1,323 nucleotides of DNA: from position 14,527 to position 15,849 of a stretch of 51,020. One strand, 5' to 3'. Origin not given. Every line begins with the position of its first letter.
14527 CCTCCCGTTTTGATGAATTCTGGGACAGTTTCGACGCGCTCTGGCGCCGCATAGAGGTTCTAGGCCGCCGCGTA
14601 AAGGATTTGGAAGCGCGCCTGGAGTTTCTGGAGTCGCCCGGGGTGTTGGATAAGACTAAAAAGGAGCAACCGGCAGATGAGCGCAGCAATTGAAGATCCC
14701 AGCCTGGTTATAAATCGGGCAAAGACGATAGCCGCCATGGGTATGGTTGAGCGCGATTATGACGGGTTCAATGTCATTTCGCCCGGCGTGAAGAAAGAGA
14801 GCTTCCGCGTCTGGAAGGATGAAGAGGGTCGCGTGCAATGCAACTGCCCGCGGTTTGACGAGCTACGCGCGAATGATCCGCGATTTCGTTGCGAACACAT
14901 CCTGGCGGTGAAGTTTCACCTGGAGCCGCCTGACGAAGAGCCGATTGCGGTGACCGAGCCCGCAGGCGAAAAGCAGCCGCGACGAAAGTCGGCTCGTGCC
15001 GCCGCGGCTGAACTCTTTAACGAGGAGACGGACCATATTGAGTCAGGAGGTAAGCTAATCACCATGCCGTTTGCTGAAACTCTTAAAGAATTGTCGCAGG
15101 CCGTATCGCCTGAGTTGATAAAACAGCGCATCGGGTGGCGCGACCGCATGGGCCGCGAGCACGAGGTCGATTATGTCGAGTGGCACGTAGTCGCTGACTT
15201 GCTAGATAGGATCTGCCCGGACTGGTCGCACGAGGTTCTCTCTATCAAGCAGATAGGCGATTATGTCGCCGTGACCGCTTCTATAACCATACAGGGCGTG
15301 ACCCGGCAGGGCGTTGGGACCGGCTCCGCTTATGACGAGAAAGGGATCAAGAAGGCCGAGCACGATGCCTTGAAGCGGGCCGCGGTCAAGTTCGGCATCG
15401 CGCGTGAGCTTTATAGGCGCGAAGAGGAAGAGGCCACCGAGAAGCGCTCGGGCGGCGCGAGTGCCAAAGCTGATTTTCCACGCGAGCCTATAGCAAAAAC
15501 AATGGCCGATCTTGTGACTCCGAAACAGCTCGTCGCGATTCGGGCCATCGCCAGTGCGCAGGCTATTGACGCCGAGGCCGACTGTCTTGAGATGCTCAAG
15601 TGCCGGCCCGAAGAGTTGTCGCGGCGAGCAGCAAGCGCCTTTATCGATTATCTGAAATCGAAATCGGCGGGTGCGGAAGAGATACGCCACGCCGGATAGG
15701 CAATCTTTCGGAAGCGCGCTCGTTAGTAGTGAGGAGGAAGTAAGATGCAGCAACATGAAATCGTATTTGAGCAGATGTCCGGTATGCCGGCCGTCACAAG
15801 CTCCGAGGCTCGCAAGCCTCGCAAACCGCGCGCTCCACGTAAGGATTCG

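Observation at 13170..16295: Integrase-less XRE + ImmA/IrrE switch facing a SWIM::Rad52 annealase operon: candidate inducible recombination/defence module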

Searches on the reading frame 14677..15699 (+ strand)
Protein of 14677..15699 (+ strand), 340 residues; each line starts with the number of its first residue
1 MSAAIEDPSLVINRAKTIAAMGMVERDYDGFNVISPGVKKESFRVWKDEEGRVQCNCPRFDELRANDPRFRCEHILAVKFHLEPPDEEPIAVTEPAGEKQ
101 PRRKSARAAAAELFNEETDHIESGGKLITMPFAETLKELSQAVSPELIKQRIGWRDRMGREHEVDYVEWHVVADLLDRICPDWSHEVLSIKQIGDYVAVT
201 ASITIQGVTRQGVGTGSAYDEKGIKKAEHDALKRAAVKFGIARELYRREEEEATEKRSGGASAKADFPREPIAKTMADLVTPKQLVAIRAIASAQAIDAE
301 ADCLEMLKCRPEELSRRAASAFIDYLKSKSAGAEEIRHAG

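Call 3: search_protein_families(library=pfam, proteins=[window:14677-15699:+], max_evalue=1)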
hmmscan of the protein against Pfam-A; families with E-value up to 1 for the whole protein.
window:14677-15699:+ (340 aa): 2 families
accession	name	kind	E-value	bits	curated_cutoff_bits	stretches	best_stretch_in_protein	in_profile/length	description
PF04098.21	Rad52_Rad22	-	7.9e-13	49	20.3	1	137-256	7-145/153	Rad52/22 family double-strand break repair protein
PF04434.22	SWIM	-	0.0008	19.3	19.6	1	44-82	2-37/38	SWIM zinc finger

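Call 4: search_protein_families(library=phrogs, proteins=[window:14677-15699:+], max_evalue=0.1)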
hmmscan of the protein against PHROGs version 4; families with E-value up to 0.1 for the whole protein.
window:14677-15699:+ (340 aa): 4 families
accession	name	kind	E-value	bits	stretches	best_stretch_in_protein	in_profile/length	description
phrog_1097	-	DNA, RNA and nucleotide metabolism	2e-09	38.7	1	163-254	35-127/251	Erf-like ssDNA annealing protein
phrog_3290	-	DNA, RNA and nucleotide metabolism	6.7e-08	33.6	1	149-291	18-163/192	single strand annealing protein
phrog_21418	-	unknown function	0.00078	20.1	0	235-301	116-184/224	-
phrog_14970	-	unknown function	0.00086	20.6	1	207-246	75-112/230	-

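Call 5: search_protein_families(library=padloc, proteins=[window:14677-15699:+], max_evalue=0.1)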
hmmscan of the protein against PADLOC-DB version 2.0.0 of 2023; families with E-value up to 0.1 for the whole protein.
window:14677-15699:+ (340 aa): 1 family
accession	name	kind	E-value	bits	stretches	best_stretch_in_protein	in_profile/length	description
PDLC02844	DpdE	-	0.016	11.1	1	122-171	646-695/1074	DpdE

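Call 10: find_homologous_proteins(query=window:14677-15699:+, max_evalue=0.001)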
Query window:14677-15699:+ (340 aa): 3013 proteins with E <= 0.001 among 8000 candidates; the best 120 are listed.
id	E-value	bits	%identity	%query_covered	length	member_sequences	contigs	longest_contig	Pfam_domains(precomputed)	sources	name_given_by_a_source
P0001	6.8e-222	753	100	100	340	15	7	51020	PF04098.22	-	-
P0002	2.8e-160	551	74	100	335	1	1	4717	PF04098.22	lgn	-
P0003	9.6e-160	549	73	100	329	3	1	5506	PF04098.22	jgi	jgi:hypothetical protein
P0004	2.0e-159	548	73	100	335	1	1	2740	PF04098.22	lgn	-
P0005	8.3e-159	546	74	100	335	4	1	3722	PF04098.22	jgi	jgi:hypothetical protein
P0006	1.2e-158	546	73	100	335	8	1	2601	PF04098.22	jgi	jgi:hypothetical protein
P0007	2.4e-158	545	73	100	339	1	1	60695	PF04098.22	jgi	jgi:hypothetical protein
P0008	4.3e-158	544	73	100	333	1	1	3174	PF04098.22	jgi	jgi:hypothetical protein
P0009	5.1e-158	544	73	100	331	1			PF04098.22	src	-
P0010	6.5e-158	543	72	100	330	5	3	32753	PF04098.22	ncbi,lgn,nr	ncbi:MAG TPA: Rad52/Rad22 family DNA repair protein [Blastocatellia bacterium]|nr:Rad52/Rad22 family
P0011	1.8e-157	542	73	100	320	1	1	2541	PF04098.22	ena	-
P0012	1.8e-157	542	73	100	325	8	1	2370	PF04098.22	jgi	jgi:hypothetical protein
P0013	3.5e-157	541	73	100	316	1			PF04098.22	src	-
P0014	5.6e-157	540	72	100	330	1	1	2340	PF04098.22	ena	-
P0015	6.7e-157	540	72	100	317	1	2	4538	PF04098.22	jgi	jgi:hypothetical protein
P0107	2.4e-112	393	56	98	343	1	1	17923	PF04098.22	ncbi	ncbi:MAG: Rad52/Rad22 family DNA repair protein [Acidobacteriota bacterium]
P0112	7.3e-103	362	56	96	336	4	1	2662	PF04098.22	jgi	jgi:hypothetical protein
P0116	5.5e-102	359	61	58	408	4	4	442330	PF04098.22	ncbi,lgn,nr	ncbi:MAG: SWIM zinc finger family protein [Acidobacteria bacterium]|nr:SWIM zinc finger family prote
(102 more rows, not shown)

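Call 11: find_related_loci(query=window:14677-15699:+, collection=genome_contigs, flank=10000)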
Query window:14677-15699:+ (340 aa) in genome_contigs; peptide patterns used: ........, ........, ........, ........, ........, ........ (x = any residue, [..] = any of these).
150 stretches matched a pattern; 16 encode a relative of the query (tblastn E <= 1e-3); 16 distinct loci.
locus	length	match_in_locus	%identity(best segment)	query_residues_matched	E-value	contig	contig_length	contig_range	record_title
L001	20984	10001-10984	74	1-340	2e-167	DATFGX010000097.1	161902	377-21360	MAG TPA_asm: Blastocatellia bacterium isolate SMAG_U8674 k141_2410850, whole genome shotgun sequence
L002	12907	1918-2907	72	1-340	2e-166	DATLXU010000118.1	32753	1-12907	MAG TPA_asm: Blastocatellia bacterium isolate SMAG_U13254 k141_172819, whole genome shotgun sequence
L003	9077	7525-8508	73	1-340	2e-166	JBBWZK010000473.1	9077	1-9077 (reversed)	MAG: Blastocatellia bacterium isolate Holy_42 scaffold_404665, whole genome shotgun sequence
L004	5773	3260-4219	72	1-340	3e-168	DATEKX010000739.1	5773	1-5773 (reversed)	MAG TPA_asm: Blastocatellia bacterium isolate SMAG_U8901 k141_977426, whole genome shotgun sequence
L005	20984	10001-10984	73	1-340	1e-165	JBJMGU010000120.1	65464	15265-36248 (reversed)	MAG: Blastocatellia bacterium isolate H2_16_all_fractions_metab_conc_16_60_11 k255_4350896, whole genome shotgun sequenc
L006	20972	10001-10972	71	1-340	5e-165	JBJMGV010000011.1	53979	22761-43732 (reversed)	MAG: Blastocatellia bacterium isolate H3_16_all_fractions_metab_conc_90_60_0 k255_967107, whole genome shotgun sequence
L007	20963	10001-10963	72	1-340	9e-165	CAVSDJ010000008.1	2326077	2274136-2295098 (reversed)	MAG: Blastocatellia bacterium isolate MFD01916.bin.3.112 genome assembly, contig: contig_6494, whole genome shotgun sequ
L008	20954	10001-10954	73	1-340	2e-164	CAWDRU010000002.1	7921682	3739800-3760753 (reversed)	MAG: Blastocatellia bacterium isolate MFD04935.bin.1.50 genome assembly, contig: contig_540, whole genome shotgun sequen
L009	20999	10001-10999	72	1-340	1e-163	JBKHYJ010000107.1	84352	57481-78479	MAG: Blastocatellia bacterium isolate NC_bin.3.orig k127_162913, whole genome shotgun sequence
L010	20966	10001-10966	70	1-340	2e-159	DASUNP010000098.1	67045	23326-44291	MAG TPA_asm: Blastocatellia bacterium isolate SMAG_U1603 k141_192613, whole genome shotgun sequence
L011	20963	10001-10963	71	1-340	1e-158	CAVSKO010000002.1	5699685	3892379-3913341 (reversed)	MAG: Blastocatellia bacterium isolate MFD09212.bin.1.217 genome assembly, contig: contig_268, whole genome shotgun seque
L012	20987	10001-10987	70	1-340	1e-156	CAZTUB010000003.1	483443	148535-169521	MAG TPA_asm: uncultured Clostridia bacterium isolate binchicken_co174_39 genome assembly, contig: NODE_5_length_483443_c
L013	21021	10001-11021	84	1-340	2e-155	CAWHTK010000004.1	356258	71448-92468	MAG: Blastocatellia bacterium isolate MFD09206.bin.2.102 genome assembly, contig: contig_11593, whole genome shotgun seq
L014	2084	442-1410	69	1-340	5e-164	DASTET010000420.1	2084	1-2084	MAG TPA_asm: Blastocatellia bacterium isolate SMAG_U854 k141_510499, whole genome shotgun sequence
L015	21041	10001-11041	62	2-340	1e-137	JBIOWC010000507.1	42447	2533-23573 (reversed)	MAG: Blastocatellia bacterium isolate MAG092 k127_3215701, whole genome shotgun sequence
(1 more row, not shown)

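Call 49: search_protein_families(library=ncbifam, proteins=[window:14677-15699:+], max_evalue=0.1)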
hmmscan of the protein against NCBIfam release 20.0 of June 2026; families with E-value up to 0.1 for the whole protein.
window:14677-15699:+ (340 aa): 2 families
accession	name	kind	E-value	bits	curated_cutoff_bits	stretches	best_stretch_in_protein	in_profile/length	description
TIGR00607.1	rad52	subfamily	0.032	13.8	224.8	0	137-238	4-120/161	DNA repair protein, RAD52 family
NF003426.0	PRK04914.1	equivalog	0.086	11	576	0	141-190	574-622/959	RNA polymerase-associated protein RapA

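Call 58: find_encoding_contigs(protein=P0116, flank=4000, max_places=1)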
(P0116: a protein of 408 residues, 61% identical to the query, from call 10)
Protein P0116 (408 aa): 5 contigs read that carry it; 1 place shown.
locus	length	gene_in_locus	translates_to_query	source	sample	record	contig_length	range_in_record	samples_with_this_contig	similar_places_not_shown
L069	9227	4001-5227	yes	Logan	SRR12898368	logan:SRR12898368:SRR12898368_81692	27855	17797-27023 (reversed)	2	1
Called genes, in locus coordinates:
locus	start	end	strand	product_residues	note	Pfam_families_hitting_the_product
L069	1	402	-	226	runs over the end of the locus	PF01025:GrpE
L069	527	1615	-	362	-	PF01628:HrcA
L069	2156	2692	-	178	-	-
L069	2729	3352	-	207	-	PF06114:Peptidase_M78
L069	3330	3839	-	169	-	PF12844:HTH_19, PF13413:HTH_25 (faint), PF13560:HTH_31, PF01381:HTH_3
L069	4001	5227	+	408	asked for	PF04098:Rad52_Rad22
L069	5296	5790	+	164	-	-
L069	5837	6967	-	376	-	PF21016:RlmN_N, PF04055:Radical_SAM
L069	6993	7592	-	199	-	PF21347:DUF3108_like (weak)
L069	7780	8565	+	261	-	PF08551:DUF1751, PF01694:Rhomboid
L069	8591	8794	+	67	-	PF00403:HMA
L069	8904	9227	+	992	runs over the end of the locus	PF00069:Pkinase, PF07714:PK_Tyr_Ser-Thr, PF06293:Kdo (weak), PF03109:ABC1 (weak)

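Call 59: find_encoding_contigs(protein=P0107, flank=4000, max_places=1)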
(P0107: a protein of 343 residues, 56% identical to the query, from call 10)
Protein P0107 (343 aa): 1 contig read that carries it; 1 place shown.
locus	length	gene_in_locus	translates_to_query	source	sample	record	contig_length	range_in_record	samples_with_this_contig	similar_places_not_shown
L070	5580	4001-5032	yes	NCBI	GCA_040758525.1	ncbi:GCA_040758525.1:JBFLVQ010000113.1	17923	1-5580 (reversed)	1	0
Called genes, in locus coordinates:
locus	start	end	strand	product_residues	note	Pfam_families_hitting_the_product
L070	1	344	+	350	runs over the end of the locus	PF02463:SMC_N (faint), PF00005:ABC_tran, PF13304:AAA_21 (faint), PF17912:OB_MalK (weak), PF08402:TOBE_2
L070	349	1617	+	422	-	PF01547:SBP_bac_1, PF13416:SBP_bac_8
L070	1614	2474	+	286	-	PF00528:BPD_transp_1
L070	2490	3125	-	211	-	PF06114:Peptidase_M78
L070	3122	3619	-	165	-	PF13560:HTH_31, PF01381:HTH_3, PF12844:HTH_19 (weak)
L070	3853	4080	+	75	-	-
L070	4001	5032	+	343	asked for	PF04098:Rad52_Rad22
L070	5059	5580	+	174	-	?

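Call 60: find_encoding_contigs(protein=P0112, flank=4000, max_places=1)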
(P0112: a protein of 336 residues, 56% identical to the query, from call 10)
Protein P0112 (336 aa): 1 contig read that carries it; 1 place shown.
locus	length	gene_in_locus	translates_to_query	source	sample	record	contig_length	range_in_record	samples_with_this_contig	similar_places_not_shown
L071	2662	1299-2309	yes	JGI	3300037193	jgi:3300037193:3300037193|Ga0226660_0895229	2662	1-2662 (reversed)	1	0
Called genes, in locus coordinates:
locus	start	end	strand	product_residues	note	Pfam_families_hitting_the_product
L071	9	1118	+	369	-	PF08240:ADH_N, PF00107:ADH_zinc_N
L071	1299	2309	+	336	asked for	PF04098:Rad52_Rad22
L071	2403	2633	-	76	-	-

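Call 62: predict_structure(alignment_id=A4)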
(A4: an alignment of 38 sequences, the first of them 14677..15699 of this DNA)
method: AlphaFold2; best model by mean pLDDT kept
length: 340 residues; sequences in the alignment: 38
mean_pLDDT: 79.8   pTM: 0.40
mean pLDDT of the five models: 79.8, 78.0, 75.3, 73.4, 72.3
residues with pLDDT >= 90: 186; 70-90: 71; 50-70: 19; < 50: 64
segments of 3 or more residues with pLDDT < 50: 1-4, 89-126, 247-262, 336-340
pLDDT, mean of each block of 10 residues (from residue 1): 60 94 95 92 97 96 93 97 74 37 38 38 49 87 79 80 80 91 96 96 95 94 93 91 58 43 64 89 96 94 95 96 90 48
secondary structure, 60 per line:
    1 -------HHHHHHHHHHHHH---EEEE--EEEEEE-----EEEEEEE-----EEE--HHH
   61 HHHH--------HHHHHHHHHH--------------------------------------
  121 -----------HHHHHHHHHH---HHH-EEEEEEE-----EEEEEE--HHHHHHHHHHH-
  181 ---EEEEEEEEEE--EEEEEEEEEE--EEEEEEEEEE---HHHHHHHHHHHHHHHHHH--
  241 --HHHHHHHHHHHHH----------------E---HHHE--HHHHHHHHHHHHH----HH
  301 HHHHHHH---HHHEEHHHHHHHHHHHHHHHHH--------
elements in order: H8-20 E24-27 E30-35 E41-47 E53-55 H58-64 H73-82 H132-141 E149-155 E161-166 H169-179 E184-193 E196-205 E208-217 H221-238 H243-255 H282-294 H299-307 H316-332

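Call 66: fold_search(model_id=the predicted structure, library=pdb)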
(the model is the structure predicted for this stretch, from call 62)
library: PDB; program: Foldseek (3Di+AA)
matches with E <= 10: 1259; with E <= 0.001: 4
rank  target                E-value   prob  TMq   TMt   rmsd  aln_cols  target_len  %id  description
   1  8bjm_A                5.0e-06  1.00  0.25  0.44   5.0       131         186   24  Human full length RAD52 undecamer. (released 2023-11-15)
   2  8rjw_E                2.6e-05  1.00  0.26  0.49  13.2       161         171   17  Human RAD52 open ring - ssDNA complex (released 2024-04-24)
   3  8rjw_G                1.0e-04  1.00  0.22  0.51   5.7       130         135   22  Human RAD52 open ring - ssDNA complex (released 2024-04-24)
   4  9yi7_A                1.1e-04  1.00  0.26  0.46   3.2       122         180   16  Cryo-EM structure of yeast Mgm101 bound to duplex DNA annealing intermediate (released 2025-11-05)
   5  8ril_A                5.7e-03  1.00  0.17  0.47   4.9        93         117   22  Human RAD52 closed ring conformation (released 2024-04-24)
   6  2bng_B                7.2e-03  0.69  0.13  0.25  12.2       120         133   14  Structure of an M.tuberculosis LEH-like epoxide hydrolase (released 2005-08-03)
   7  2bng_C                7.6e-03  0.66  0.13  0.24  12.8       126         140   15  Structure of an M.tuberculosis LEH-like epoxide hydrolase (released 2005-08-03)
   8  8rj3_H                1.1e-02  1.00  0.17  0.52   5.5        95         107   24  Human RAD52 open ring conformation (released 2024-04-24)
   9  8r2b_B                1.7e-02  0.57  0.12  0.25  12.4       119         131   18  X-ray crystallographic structure of SnoaL2 in complex with the polyketide substrate (released 2024-08-07)
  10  8r2e_B                2.1e-02  0.69  0.13  0.27  12.2       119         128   15  X-ray crystallographic structure of SnoaL2 in complex with the polyketide reaction product (released 2024-08-07)
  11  8r2e_A                2.1e-02  0.66  0.13  0.28  12.5       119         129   15  X-ray crystallographic structure of SnoaL2 in complex with the polyketide reaction product (released 2024-08-07)
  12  8r2b_A                2.1e-02  0.66  0.13  0.27  12.5       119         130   15  X-ray crystallographic structure of SnoaL2 in complex with the polyketide substrate (released 2024-08-07)
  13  2gex_B                2.1e-02  0.60  0.13  0.26  12.5       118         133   15  Crystal structure of SnoaL2 a putative hydroxylase from Streptomyces nogalater (released 2006-07-18)
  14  8rj3_G                2.2e-02  0.97  0.15  0.34   5.5        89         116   16  Human RAD52 open ring conformation (released 2024-04-24)
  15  8gwh_A                2.5e-02  0.33  0.10  0.11  18.9       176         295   15  PTPN21 PTP domain C1108S mutant in complex with SRC pTyr530 peptide (released 2023-09-20)
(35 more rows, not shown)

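Call 69: find_related_loci(query=A4, collection=viral_contigs, flank=6000)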
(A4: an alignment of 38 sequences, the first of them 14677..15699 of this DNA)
Query A4 (340 aa) in viral_contigs; peptide patterns used: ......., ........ (x = any residue, [..] = any of these).
343 stretches matched a pattern; 128 encode a relative of the query (tblastn E <= 1e-3); the best 80 are kept; 80 distinct loci.
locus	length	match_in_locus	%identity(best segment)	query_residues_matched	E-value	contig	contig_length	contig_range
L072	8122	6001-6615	46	132-326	3e-49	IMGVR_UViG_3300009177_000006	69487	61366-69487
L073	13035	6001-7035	31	14-327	4e-32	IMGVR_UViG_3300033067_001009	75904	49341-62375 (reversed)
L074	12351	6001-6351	41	130-247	7e-13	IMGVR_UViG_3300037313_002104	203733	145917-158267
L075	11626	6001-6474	33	99-246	7e-11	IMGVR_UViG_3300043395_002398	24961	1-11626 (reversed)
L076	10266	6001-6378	34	131-247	2e-10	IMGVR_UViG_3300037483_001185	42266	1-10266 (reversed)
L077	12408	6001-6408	34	114-259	4e-10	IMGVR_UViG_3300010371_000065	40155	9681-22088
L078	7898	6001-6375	34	134-255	2e-9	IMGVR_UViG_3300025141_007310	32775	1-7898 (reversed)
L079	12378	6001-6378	29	128-246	1e-8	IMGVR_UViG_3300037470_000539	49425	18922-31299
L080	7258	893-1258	31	133-247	2e-8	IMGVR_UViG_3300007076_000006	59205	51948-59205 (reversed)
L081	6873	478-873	31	113-246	2e-8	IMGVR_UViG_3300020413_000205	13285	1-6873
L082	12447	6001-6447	29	134-281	2e-8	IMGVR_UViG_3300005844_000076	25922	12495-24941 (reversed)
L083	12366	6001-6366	33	164-279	3e-8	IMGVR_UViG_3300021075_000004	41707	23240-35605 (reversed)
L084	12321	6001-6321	34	166-264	4e-8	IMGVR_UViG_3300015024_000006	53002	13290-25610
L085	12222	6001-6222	39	164-246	3e-8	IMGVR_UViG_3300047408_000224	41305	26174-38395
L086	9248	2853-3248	33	133-259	7e-8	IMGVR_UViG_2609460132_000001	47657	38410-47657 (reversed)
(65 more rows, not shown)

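Call 70: search_dna_similar(query=window:14677-15699:+, collection=phages, mode=protein, max_evalue=0.001, max_rows=15)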
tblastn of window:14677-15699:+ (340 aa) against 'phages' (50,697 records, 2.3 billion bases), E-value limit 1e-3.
No match.
